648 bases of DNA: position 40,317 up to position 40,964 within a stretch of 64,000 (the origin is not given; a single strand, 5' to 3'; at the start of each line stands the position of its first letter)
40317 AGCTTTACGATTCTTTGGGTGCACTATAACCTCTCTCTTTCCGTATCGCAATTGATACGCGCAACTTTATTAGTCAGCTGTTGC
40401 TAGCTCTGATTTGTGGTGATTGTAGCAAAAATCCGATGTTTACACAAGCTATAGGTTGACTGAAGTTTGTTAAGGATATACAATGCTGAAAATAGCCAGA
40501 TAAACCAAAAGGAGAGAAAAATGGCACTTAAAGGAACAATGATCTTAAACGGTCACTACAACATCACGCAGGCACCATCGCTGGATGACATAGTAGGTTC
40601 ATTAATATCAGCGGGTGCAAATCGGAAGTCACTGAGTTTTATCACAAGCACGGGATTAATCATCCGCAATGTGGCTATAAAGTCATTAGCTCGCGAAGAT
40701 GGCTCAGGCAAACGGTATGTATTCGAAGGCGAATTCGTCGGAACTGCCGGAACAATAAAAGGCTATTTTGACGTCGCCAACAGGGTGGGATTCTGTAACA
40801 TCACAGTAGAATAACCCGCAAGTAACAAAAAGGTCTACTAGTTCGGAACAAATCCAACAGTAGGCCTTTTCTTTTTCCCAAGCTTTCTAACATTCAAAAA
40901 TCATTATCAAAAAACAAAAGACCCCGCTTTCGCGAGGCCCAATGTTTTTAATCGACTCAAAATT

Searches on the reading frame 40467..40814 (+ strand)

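Call 5: search_protein_families(library=pfam, proteins=[window:40467-40814:+], max_evalue=1)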
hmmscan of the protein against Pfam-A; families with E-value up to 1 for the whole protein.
window:40467-40814:+ (115 aa): 0 families

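Call 25: search_protein_families(library=phrogs, proteins=[window:40467-40811:+], max_evalue=1)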
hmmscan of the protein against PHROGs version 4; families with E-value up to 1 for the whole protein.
window:40467-40811:+ (115 aa): 1 family
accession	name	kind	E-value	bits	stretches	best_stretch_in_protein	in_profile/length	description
phrog_16400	-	unknown function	0.019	15.5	1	65-108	200-240/272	-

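Call 26: search_protein_families(library=padloc, proteins=[window:40467-40811:+], max_evalue=1)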
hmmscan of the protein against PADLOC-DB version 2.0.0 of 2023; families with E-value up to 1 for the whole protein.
window:40467-40811:+ (115 aa): 0 families

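Call 85: search_protein_families(library=ncbifam, proteins=[window:40521-40811:+], max_evalue=10)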
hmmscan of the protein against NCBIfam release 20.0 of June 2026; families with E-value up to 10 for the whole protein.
window:40521-40811:+ (97 aa): 0 families
